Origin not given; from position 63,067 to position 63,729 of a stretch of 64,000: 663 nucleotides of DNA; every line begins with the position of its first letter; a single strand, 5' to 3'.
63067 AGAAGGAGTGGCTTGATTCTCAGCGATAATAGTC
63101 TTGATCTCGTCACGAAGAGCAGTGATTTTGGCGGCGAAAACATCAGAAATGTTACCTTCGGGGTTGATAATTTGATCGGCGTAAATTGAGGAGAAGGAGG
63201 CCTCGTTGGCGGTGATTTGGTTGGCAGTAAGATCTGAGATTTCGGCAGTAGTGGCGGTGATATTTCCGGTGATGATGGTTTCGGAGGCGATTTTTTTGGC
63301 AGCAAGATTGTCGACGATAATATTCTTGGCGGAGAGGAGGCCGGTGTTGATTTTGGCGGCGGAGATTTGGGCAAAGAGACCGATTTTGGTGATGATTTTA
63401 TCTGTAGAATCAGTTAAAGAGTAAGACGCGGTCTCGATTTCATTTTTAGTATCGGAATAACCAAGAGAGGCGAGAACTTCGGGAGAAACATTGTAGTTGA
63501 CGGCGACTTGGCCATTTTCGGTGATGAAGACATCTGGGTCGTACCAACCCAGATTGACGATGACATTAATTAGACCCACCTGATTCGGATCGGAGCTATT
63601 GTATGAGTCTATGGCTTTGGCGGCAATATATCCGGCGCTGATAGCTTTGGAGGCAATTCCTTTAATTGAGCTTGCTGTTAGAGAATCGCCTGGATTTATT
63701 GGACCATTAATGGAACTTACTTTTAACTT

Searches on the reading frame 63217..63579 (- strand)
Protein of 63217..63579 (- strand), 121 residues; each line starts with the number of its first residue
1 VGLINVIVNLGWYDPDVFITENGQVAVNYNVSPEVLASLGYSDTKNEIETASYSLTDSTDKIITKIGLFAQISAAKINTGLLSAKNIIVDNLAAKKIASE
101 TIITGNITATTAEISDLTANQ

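Call 48: search_solved_structures(query=A5, max_evalue=1, show_alignments=3)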
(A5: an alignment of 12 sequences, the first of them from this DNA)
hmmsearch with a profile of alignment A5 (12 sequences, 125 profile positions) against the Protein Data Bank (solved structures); distinct sequences matched with E-value up to 1: 0.

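Call 49: search_protein_families(library=pfam, alignment_id=A5, max_evalue=1)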
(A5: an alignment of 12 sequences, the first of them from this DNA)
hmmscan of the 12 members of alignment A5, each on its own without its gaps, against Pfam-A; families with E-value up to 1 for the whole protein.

A. member 1, seq(121 aa): 2 families
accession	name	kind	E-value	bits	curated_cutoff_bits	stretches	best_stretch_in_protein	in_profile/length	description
PF04453.20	LptD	-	0.01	15.6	22.4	1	13-73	324-379/384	LPS transport system D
PF07902.16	Gp58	-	0.011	14.5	34.5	1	62-99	397-434/594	gp58-like protein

B. families by the number of members that match (of 12 scanned): 12 families
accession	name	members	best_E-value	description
PF04453.20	LptD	3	0.01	LPS transport system D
PF07902.16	Gp58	1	0.011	gp58-like protein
PF21158.3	flgK_1st_1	1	0.013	Flagellar hook-associated protein 1, D2-like domain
PF20701.3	HetE-N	1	0.017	Het-E N-terminal domain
PF09872.14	DUF2099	1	0.024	Uncharacterized protein conserved in archaea (DUF2099)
PF22062.2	DPOA2_OB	1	0.035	DNA polymerase alpha subunit B, OB domain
PF12463.13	DUF3689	1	0.038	Protein of unknown function (DUF3689)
PF18090.7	SoPB_HTH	1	0.041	Centromere-binding protein HTH domain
PF08910.15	Aida_N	1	0.08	Aida N-terminus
PF08270.16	PRD_Mga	1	0.085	M protein trans-acting positive regulator (MGA) PRD domain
PF03223.20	V-ATPase_C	1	0.15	V-ATPase subunit C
PF20305.4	pYEATS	1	0.2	prokaryotic YEATS domain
